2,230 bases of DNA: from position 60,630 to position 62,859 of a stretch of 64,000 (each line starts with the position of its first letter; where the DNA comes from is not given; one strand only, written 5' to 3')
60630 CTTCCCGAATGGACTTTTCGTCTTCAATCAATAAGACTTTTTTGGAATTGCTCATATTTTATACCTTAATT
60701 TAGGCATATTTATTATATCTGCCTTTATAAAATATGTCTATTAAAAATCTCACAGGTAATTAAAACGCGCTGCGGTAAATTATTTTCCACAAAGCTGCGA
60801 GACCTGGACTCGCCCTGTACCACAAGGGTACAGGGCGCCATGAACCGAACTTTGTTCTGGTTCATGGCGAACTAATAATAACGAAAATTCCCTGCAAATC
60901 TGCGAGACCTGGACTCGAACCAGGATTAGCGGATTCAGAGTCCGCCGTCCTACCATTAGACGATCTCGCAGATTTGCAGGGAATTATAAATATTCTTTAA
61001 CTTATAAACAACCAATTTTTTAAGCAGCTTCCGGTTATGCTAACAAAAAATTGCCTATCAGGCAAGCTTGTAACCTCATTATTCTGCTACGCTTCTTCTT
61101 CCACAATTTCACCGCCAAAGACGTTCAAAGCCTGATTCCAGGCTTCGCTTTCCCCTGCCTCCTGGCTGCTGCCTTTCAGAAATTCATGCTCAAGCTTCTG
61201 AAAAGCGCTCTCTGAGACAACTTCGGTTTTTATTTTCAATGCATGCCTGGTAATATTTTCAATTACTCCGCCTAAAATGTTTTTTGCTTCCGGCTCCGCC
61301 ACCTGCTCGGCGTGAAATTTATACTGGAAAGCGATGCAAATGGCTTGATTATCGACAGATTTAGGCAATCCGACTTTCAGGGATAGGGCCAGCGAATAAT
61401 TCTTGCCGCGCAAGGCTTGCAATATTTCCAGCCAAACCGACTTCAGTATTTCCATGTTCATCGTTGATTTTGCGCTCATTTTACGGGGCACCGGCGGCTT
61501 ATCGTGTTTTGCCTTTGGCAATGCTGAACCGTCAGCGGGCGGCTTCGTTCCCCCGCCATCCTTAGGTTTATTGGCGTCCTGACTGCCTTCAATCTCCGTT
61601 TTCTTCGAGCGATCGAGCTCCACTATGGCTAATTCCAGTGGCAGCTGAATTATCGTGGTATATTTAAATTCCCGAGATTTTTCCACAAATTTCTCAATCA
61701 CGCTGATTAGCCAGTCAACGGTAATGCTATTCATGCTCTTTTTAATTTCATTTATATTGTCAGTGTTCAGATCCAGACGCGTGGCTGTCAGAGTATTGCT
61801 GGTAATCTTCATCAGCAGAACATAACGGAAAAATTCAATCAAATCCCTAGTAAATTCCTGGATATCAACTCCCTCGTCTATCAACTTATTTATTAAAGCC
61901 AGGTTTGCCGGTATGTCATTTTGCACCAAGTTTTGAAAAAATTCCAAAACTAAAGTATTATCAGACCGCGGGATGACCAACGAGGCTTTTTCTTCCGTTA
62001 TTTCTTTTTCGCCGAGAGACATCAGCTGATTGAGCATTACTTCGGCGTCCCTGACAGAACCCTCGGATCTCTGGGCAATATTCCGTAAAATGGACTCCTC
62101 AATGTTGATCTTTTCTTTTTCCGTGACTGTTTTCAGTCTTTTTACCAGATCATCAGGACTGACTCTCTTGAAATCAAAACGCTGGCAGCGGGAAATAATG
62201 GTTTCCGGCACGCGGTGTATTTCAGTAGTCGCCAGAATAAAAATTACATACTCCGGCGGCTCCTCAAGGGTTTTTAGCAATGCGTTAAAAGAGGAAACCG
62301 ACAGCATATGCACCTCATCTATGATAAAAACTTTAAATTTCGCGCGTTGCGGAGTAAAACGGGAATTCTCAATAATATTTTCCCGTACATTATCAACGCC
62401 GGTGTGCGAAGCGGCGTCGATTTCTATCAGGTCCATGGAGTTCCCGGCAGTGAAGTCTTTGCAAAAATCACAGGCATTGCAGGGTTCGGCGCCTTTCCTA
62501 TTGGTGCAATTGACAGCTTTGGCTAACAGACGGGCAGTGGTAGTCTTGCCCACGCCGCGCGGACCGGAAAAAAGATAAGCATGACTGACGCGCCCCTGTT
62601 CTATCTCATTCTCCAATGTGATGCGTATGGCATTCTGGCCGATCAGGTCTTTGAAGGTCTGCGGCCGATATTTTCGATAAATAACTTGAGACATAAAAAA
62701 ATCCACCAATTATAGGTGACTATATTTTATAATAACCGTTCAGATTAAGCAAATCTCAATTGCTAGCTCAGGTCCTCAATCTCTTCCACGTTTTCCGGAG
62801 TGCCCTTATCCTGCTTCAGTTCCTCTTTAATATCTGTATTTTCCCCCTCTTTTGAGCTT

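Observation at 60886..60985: tRNA-Gln sits inside a perfect 15-bp inverted repeat that continues the acceptor stem without interruption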

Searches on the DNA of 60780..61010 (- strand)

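Call 96: search_dna_similar(query=window:60780-61010:-, collection=phages, mode=distant, max_rows=8)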
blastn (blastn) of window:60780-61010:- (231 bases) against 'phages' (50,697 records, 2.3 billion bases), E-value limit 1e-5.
Records with a match: 27; places in all: 27; records where one place covers at least 80% of the query: 0.
Best place of each record, by identity: 80-90% 27.
By first word of the organism name: Microbacterium 22; Caulobacter 3; Providencia 1; Morganella 1.
By host as written in the record: Microbacterium foliorum NRRL B-24224 10; Microbacterium foliorum NRRL B-24224-SEA 4; Microbacterium foliorum NRRL B-24224 SEA 4; Microbacterium testaceum NRRL B-24232 2; Caulobacter crescentus 2; Microbacterium paraoxydans NWU1 2; - 1; Morganella morganii 1; and 1 more.
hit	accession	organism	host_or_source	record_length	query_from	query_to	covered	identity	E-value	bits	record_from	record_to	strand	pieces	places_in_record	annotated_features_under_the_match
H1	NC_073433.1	Microbacterium phage Stoor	Microbacterium foliorum NRRL B-24224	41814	47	104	25%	84.5%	2e-8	65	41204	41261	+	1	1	67: tRNA-Gln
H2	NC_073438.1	Microbacterium phage Didgeridoo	Microbacterium foliorum NRRL B-24224-SEA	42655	47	104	25%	84.5%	2e-8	65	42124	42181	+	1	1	74: tRNA-Gln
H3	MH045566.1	Microbacterium phage Didgeridoo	Microbacterium foliorum NRRL B-24224-SEA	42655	47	104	25%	84.5%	2e-8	65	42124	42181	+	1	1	74: tRNA-Gln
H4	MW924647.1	Microbacterium phage Stoor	Microbacterium foliorum NRRL B-24224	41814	47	104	25%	84.5%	2e-8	65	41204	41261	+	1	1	67: tRNA-Gln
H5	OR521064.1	Microbacterium phage BabyDaisy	Microbacterium foliorum NRRL B-24224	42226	47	104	25%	84.5%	2e-8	65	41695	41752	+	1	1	70: tRNA-Gln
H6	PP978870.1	Microbacterium phage Icarian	Microbacterium foliorum NRRL B-24224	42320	47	104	25%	84.5%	2e-8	65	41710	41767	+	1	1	70: tRNA-Gln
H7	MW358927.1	Providencia phage PSTRCR_127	sewage sample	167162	47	104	25%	83.1%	8e-7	59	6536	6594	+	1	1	tRNA-Asn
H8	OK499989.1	Morganella phage vB_MmoM_Rgz1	Morganella morganii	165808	47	104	25%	83.1%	8e-7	59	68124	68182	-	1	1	tRNA-Asn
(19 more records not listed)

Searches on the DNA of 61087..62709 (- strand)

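Call 38: search_rna_families(sources=[L011, L095, L136, L101, L087, L001, L085, L034], threshold=gathering)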
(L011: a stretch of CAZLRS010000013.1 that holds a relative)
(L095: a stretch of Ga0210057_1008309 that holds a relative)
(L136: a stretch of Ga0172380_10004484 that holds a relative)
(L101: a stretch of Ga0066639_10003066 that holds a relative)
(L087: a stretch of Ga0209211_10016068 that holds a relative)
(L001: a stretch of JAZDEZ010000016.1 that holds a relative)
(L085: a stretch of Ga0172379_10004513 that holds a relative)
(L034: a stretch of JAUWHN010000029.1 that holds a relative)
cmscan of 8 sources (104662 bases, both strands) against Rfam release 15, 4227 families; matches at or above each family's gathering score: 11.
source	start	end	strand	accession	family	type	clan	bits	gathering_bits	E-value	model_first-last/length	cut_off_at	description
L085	1215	1287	+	RF00005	tRNA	Gene; tRNA;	CL00001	74.2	29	3.5e-14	1-71/71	no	tRNA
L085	1482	1554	+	RF00005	tRNA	Gene; tRNA;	CL00001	72.4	29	1.1e-13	1-71/71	no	tRNA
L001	19759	19831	-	RF00005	tRNA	Gene; tRNA;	CL00001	64.7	29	1.5e-11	1-71/71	no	tRNA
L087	4401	4471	+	RF00005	tRNA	Gene; tRNA;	CL00001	63.5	29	3.1e-11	1-71/71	no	tRNA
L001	11982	12052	+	RF00005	tRNA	Gene; tRNA;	CL00001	62.7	29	5.1e-11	1-71/71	no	tRNA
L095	4851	4921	+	RF00005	tRNA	Gene; tRNA;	CL00001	60.5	29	2.1e-10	1-71/71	no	tRNA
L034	4952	5022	+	RF00005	tRNA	Gene; tRNA;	CL00001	59.4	29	4.3e-10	1-71/71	no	tRNA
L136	11718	11788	+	RF00005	tRNA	Gene; tRNA;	CL00001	58.7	29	6.7e-10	1-71/71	no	tRNA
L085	11711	11781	+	RF00005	tRNA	Gene; tRNA;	CL00001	58.7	29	6.8e-10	1-71/71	no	tRNA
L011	7246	7316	-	RF00005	tRNA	Gene; tRNA;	CL00001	56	29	3.6e-09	1-71/71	no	tRNA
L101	4621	4691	-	RF00005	tRNA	Gene; tRNA;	CL00001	55.4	29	5.4e-09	1-71/71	no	tRNA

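Call 40: search_rna_families(source=L095, start=4600, end=5400, threshold=evalue, max_evalue=5)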
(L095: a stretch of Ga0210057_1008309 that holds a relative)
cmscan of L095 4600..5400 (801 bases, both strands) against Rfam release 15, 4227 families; matches with E-value up to 5: 18.
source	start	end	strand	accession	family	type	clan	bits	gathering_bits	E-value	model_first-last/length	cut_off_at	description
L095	4851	4921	+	RF00005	tRNA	Gene; tRNA;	CL00001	60.5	29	1.6e-12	1-71/71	no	tRNA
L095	4895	4991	+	RF04211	MIR5185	Gene; miRNA;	-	36.1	101.7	3.3e-05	1-111/111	no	MIR5185 microRNA precursor family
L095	4916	4970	+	RF03510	mir-3660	Gene; miRNA;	-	30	70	0.00055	1-82/82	no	mir-3660 microRNA precursor family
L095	4914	4970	-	RF04154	mir-1277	Gene; miRNA;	-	29.2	81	0.003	1-78/78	no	mir-1277 microRNA precursor family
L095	4916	4972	+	RF04154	mir-1277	Gene; miRNA;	-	29.2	81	0.0031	1-78/78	no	mir-1277 microRNA precursor family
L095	4923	4989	-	RF02432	SpF25_sRNA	Gene; sRNA;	-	29.1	48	0.015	1-102/102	no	Streptococcus sRNA SpF25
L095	4824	4960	+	RF02356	BjrC1505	Gene; sRNA;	-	22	50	0.092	1-140/140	no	Alphaproteobacterial sRNA BjrC1505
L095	4923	4989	-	RF02059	STnc50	Gene; sRNA;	-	20.9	55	0.8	1-84/84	no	Salmonella enterica sRNA STnc40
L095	4880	4957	+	RF01394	isrK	Gene; sRNA;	-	20.2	50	0.059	1-77/77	no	isrK Hfq binding RNA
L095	4914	4970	-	RF04106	mir-1303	Gene; miRNA;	-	19.6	107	0.71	1-85/85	no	mir-1303 microRNA precursor family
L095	4908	4977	-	RF01667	rox1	Cis-reg;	-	19.2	58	0.45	1-59/59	no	Drosophila rox1 ncRNA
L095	4923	4963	+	RF00990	mir-552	Gene; miRNA;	-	19.1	100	0.71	1-83/83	no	mir-552 microRNA precursor family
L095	4795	4961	+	RF00022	GcvB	Gene;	-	18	42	0.16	1-204/204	no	GcvB RNA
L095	4914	4975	-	RF02548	Oskar_OES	Cis-reg;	-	18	46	3.9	1-67/67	no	Oocyte entry signal (OES) from oskar mRNA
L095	4912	4972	+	RF02548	Oskar_OES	Cis-reg;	-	17.8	46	4.3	1-67/67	no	Oocyte entry signal (OES) from oskar mRNA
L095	4883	4919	-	RF04351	Plastid-psbl-rps4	Cis-reg;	-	17.5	68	0.89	1-53/53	no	Plastid-psbl-rps4 3UTR RNA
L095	4897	4913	+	RF01684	mascRNA-menRNA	Gene;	-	15.6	42.5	3.7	33-49/56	no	MALAT1-associated small cytoplasmic RNA/MEN beta RNA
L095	4689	4729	+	RF00457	IRES_mnt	Cis-reg; IRES;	-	13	100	0.93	118-158/203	no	Mnt IRES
